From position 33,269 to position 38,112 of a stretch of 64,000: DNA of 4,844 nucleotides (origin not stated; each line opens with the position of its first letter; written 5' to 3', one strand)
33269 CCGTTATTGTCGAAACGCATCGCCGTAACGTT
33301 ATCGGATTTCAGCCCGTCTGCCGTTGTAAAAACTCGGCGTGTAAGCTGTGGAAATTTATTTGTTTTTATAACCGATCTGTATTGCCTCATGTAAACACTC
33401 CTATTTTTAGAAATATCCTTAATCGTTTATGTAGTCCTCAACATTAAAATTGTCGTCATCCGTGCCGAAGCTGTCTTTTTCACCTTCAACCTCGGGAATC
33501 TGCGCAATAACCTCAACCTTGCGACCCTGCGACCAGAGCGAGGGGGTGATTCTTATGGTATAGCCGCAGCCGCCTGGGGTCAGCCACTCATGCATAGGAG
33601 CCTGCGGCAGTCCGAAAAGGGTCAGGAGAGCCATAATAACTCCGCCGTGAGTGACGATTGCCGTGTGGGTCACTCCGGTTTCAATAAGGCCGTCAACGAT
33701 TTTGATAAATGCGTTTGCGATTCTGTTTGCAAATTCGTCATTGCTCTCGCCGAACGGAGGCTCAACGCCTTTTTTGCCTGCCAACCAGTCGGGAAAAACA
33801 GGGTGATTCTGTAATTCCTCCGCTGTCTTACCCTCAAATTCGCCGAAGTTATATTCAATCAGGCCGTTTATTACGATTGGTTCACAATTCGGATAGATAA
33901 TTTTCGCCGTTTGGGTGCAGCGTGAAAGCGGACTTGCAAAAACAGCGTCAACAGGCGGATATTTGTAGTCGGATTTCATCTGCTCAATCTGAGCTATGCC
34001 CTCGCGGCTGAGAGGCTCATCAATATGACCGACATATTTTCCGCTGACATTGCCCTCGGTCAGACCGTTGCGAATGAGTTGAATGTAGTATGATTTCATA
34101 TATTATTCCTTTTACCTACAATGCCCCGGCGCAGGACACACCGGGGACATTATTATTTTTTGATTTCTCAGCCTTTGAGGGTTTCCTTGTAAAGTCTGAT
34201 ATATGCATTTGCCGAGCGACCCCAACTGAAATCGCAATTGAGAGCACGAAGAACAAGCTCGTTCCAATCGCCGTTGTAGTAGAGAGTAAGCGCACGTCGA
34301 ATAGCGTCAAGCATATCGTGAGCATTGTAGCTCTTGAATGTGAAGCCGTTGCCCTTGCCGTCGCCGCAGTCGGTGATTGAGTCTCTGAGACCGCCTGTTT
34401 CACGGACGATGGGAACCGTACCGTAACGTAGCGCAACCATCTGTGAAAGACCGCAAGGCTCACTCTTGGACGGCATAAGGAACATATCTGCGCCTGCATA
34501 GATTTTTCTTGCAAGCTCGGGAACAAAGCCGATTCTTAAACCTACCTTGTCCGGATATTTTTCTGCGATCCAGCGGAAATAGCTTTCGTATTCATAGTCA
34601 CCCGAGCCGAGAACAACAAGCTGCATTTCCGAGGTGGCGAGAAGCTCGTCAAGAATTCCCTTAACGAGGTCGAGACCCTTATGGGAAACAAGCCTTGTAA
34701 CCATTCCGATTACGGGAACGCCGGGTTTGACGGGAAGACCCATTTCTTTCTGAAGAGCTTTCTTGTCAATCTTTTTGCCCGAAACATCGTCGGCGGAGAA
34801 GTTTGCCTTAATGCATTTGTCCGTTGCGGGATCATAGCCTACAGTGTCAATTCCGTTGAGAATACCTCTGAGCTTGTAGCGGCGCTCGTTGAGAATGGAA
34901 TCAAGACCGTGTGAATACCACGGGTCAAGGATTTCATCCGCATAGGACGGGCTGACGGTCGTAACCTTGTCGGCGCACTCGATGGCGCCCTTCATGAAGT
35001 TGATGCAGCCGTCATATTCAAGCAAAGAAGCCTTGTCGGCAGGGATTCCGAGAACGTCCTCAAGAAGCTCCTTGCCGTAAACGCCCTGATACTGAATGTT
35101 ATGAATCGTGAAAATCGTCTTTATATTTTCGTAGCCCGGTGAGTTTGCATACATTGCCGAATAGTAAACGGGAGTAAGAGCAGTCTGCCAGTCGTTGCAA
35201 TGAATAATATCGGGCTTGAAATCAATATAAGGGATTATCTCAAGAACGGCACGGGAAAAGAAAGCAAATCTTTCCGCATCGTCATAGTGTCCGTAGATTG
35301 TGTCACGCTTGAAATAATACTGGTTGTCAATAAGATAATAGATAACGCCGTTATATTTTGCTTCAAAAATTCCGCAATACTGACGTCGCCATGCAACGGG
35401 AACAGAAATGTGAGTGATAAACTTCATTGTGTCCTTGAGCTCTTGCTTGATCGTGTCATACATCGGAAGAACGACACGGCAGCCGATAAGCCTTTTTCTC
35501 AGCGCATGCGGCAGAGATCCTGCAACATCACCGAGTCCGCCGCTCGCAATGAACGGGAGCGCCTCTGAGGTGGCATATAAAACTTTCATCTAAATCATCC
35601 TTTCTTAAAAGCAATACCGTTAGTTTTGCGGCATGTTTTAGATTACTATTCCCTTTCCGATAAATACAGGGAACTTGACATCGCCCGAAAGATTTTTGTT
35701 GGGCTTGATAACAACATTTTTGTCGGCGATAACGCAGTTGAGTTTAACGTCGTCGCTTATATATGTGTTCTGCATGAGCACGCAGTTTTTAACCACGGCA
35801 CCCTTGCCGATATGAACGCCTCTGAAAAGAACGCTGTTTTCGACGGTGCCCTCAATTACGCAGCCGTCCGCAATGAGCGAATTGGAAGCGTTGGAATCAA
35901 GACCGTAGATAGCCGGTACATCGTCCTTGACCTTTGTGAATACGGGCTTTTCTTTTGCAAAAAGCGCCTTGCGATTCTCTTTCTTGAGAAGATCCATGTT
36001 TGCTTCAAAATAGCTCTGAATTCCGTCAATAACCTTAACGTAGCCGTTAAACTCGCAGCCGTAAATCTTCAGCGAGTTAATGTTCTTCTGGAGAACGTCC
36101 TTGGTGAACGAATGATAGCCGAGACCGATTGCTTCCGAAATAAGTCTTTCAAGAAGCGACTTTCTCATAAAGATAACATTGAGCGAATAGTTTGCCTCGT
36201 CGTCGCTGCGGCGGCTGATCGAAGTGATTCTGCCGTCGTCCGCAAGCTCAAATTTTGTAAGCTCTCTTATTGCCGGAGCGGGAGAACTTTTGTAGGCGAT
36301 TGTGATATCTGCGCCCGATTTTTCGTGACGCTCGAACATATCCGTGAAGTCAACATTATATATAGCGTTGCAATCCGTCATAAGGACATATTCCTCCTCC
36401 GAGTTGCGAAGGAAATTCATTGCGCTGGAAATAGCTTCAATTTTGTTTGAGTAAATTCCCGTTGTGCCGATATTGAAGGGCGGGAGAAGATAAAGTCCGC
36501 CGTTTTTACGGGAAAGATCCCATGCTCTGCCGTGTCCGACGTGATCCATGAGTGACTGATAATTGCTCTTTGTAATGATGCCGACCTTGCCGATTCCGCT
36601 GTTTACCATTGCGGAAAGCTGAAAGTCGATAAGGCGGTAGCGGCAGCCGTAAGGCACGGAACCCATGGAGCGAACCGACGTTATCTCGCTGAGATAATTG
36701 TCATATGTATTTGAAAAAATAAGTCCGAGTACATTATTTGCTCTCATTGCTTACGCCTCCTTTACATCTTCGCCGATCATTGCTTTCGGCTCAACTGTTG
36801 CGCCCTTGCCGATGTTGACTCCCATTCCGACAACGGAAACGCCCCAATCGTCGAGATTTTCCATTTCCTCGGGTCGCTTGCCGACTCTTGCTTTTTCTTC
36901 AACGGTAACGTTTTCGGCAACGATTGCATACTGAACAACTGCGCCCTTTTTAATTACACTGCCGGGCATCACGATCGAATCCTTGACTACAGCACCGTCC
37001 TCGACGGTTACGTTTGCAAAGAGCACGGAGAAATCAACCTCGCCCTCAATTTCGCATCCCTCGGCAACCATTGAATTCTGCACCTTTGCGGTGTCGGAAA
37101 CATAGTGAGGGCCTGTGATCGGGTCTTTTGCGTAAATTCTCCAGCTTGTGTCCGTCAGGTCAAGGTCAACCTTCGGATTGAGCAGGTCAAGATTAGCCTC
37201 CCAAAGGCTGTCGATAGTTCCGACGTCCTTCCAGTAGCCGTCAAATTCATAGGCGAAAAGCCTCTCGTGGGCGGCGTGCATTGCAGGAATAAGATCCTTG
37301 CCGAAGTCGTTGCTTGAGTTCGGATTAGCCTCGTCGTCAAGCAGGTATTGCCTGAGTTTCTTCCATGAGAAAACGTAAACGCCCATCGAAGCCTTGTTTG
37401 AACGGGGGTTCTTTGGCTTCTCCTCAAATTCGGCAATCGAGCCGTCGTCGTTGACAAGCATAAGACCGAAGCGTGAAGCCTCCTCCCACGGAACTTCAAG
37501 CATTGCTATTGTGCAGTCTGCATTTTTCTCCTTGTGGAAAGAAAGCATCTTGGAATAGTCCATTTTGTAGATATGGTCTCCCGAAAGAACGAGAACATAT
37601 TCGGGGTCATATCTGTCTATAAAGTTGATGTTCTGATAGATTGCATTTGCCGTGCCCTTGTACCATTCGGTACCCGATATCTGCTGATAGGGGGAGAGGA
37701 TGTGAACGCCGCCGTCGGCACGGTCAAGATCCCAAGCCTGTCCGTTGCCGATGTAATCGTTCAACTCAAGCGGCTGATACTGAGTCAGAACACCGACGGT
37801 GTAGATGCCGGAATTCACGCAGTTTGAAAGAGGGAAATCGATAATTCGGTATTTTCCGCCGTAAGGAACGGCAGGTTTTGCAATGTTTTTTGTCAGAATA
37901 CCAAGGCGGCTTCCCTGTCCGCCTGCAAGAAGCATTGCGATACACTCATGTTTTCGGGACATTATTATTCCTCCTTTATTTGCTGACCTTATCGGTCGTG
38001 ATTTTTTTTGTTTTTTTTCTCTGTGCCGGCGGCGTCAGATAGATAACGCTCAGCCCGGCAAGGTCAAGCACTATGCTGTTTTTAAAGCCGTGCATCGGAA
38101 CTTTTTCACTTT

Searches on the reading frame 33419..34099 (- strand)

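Call 7: search_protein_families(library=ncbifam, proteins=[window:33419-34099:-], max_evalue=1e-8)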
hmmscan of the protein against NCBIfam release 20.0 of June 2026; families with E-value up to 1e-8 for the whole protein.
window:33419-34099:- (226 aa): 8 families
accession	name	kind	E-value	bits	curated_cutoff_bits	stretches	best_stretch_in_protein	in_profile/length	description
TIGR03162.1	ribazole_cobC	equivalog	7.3e-32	110.2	162.9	1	6-171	1-165/176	alpha-ribazole phosphatase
NF011580.0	PRK15004.1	equivalog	4.3e-21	75.9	250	1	7-184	4-183/203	adenosylcobalamin/alpha-ribazole phosphatase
NF005567.0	PRK07238.1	equivalog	2e-18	66.9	326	1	7-151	181-326/378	bifunctional RNase H/acid phosphatase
TIGR03848.1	MSMEG_4193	subfamily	1e-14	54.5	203.85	1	8-159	4-160/204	MSMEG_4193 family putative phosphomutase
NF045917.1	PhserinePhPspA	equivalog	2.3e-13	50.3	350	1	7-156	5-155/211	phosphoserine phosphatase PspA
NF002901.0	PRK03482.1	equivalog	5.8e-12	45.7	261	1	6-166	4-166/215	2,3-diphosphoglycerate-dependent phosphoglycerate mutase GpmB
NF009993.0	PRK13462.1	equivalog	2.3e-11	43.7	226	1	5-160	7-156/203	acid phosphatase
NF038349.1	dPGM_arch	equivalog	4.3e-10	39.8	225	1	8-99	3-96/194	2,3-diphosphoglycerate-dependent phosphoglycerate mutase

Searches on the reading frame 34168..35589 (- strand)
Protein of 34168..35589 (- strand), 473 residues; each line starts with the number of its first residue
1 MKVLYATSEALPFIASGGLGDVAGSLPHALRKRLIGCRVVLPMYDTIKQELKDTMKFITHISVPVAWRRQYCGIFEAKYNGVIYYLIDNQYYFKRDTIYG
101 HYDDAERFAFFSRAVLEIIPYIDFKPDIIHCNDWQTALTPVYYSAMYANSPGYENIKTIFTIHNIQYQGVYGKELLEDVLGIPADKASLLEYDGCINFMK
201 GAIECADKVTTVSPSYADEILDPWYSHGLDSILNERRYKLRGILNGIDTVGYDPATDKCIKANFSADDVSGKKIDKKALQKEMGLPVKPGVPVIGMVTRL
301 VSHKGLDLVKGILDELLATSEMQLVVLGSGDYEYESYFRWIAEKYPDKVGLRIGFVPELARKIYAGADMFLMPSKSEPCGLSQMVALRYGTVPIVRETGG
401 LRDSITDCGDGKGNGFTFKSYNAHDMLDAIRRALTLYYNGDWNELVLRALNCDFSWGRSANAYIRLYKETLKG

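Call 8: search_protein_families(library=ncbifam, proteins=[window:34168-35589:-], max_evalue=1e-8)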
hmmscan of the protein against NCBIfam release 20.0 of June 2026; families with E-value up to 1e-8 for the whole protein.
window:34168-35589:- (473 aa): 12 families
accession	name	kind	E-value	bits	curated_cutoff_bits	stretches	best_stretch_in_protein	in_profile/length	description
NF001898.0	PRK00654.1-1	equivalog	6.2e-198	658.2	603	1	1-471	1-476/477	glycogen synthase GlgA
TIGR02095.1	glgA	subfamily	2e-168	561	328.45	1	1-469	1-476/477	glycogen/starch synthase, ADP-glucose type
NF001903.0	PRK00654.2-2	equivalog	9.5e-150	499.4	616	1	1-471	1-479/482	glycogen synthase GlgA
NF001899.0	PRK00654.1-2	equivalog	1.7e-131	438.9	459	1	1-470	1-475/478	glycogen synthase GlgA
NF001900.0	PRK00654.1-3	equivalog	7.6e-129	430.2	509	1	1-471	1-455/481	glycogen synthase GlgA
NF001905.0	PRK00654.2-4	subfamily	6e-113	378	560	1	1-469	1-485/489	glycogen synthase GlgA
NF010699.0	PRK14099.1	equivalog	5.8e-107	358.1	762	1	1-471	4-480/485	glycogen synthase GlgA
NF010698.0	PRK14098.1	equivalog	1.9e-106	356.6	754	1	1-471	6-487/489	starch synthase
NF001901.0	PRK00654.1-5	equivalog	2e-105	353.2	649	1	2-472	25-493/502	glycogen synthase GlgA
NF001906.0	PRK00654.2-5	equivalog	2e-99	333.8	870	1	2-472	7-485/485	glycogen synthase GlgA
NF001902.0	PRK00654.2-1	equivalog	4.2e-95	319.1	845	1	1-468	1-487/492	glycogen synthase GlgA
NF001904.0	PRK00654.2-3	equivalog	2.3e-70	237.7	577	1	1-469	1-473/475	glycogen synthase GlgA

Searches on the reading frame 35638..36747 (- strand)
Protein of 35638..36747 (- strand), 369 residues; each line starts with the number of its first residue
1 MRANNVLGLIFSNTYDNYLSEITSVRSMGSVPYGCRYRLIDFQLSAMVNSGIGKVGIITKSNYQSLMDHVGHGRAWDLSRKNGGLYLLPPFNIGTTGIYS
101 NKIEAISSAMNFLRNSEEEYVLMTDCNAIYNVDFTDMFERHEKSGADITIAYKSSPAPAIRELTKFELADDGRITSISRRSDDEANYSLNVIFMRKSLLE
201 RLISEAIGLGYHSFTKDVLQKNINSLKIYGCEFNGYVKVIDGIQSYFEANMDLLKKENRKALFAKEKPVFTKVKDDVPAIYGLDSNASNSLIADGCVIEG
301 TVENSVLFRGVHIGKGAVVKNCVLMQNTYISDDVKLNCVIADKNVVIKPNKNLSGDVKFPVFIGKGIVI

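Call 8: search_protein_families(library=ncbifam, proteins=[window:35638-36747:-], max_evalue=1e-8)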
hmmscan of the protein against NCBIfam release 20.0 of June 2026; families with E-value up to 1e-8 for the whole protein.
window:35638-36747:- (369 aa): 7 families
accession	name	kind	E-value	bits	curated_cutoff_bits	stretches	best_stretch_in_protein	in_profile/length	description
TIGR02092.1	glgD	equivalog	6.9e-115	384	236.6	1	4-368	1-369/370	glucose-1-phosphate adenylyltransferase subunit GlgD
NF003670.0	PRK05293.1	equivalog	2.3e-71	240.7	470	1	4-356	3-361/382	glucose-1-phosphate adenylyltransferase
TIGR02091.1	glgC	equivalog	2.4e-62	211.1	424.9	1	8-353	3-362/364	glucose-1-phosphate adenylyltransferase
NF002023.0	PRK00844.1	subfamily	2.4e-49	168.3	458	1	3-354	4-382/408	glucose-1-phosphate adenylyltransferase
NF001947.0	PRK00725.1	subfamily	1.3e-46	159.3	470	1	4-352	15-392/426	glucose-1-phosphate adenylyltransferase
NF002772.0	PRK02862.1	equivalog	3.7e-38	131.4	537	2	184-336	205-356/429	glucose-1-phosphate adenylyltransferase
NF052502.1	man1P_GTase_Rv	exception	1e-12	47.6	440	1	40-354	34-331/352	mannose-1-phosphate guanylyltransferase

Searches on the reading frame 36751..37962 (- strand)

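Call 8: search_protein_families(library=ncbifam, proteins=[window:36751-37962:-], max_evalue=1e-8)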
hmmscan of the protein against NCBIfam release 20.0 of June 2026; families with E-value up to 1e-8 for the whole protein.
window:36751-37962:- (403 aa): 20 families
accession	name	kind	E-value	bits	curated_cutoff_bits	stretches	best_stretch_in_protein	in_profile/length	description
NF003670.0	PRK05293.1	equivalog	1.2e-183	610.4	470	1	4-385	2-376/382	glucose-1-phosphate adenylyltransferase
TIGR02091.1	glgC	equivalog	1.7e-140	468.2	424.9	1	7-361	1-363/364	glucose-1-phosphate adenylyltransferase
NF001947.0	PRK00725.1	subfamily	1.5e-119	399.6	470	1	5-366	15-399/426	glucose-1-phosphate adenylyltransferase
NF002023.0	PRK00844.1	subfamily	6.4e-109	364.5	458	1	3-380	3-399/408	glucose-1-phosphate adenylyltransferase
NF002772.0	PRK02862.1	equivalog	1.1e-91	307.7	537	2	6-185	3-181/429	glucose-1-phosphate adenylyltransferase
TIGR02092.1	glgD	equivalog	1.1e-67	228.6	236.6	1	7-360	3-354/370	glucose-1-phosphate adenylyltransferase subunit GlgD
NF052502.1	man1P_GTase_Rv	exception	1e-40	139.7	440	1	9-358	3-328/352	mannose-1-phosphate guanylyltransferase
TIGR01208.1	rmlA_long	equivalog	4.3e-31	108.1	320.25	1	9-358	2-335/353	glucose-1-phosphate thymidylyltransferase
TIGR03992.1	Arch_glmU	subfamily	1.4e-28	99.9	292.1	1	9-352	3-325/393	bifunctional sugar-1-phosphate nucleotidylyltransferase/acetyltransferase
NF041313.1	UDPGP_AglF_Halo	equivalog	1.5e-18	67.1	400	1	9-253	3-227/234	UTP--glucose-1-phosphate uridylyltransferase AglF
NF041173.1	Sug_nt_acttase_Thmprot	equivalog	1.1e-15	57.5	600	1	9-353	3-326/405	bifunctional sugar-1-phosphate nucleotidylyltransferase/acetyltransferase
TIGR01207.1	rmlA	equivalog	3e-15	56.1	360.65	1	10-256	3-232/286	glucose-1-phosphate thymidylyltransferase RfbA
NF012024.0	PRK15480.1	equivalog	2.6e-13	49.7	588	1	10-256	7-236/292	glucose-1-phosphate thymidylyltransferase RfbA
TIGR01173.1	glmU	equivalog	2.3e-11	43.2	366.85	1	101-360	74-329/452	bifunctional UDP-N-acetylglucosamine diphosphorylase/glucosamine-1-phosphate N-acetyltransferase GlmU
NF045761.1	NAMPUrTaseMurU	equivalog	6.2e-11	42.6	250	1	9-257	3-224/226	N-acetylmuramate alpha-1-phosphate uridylyltransferase MurU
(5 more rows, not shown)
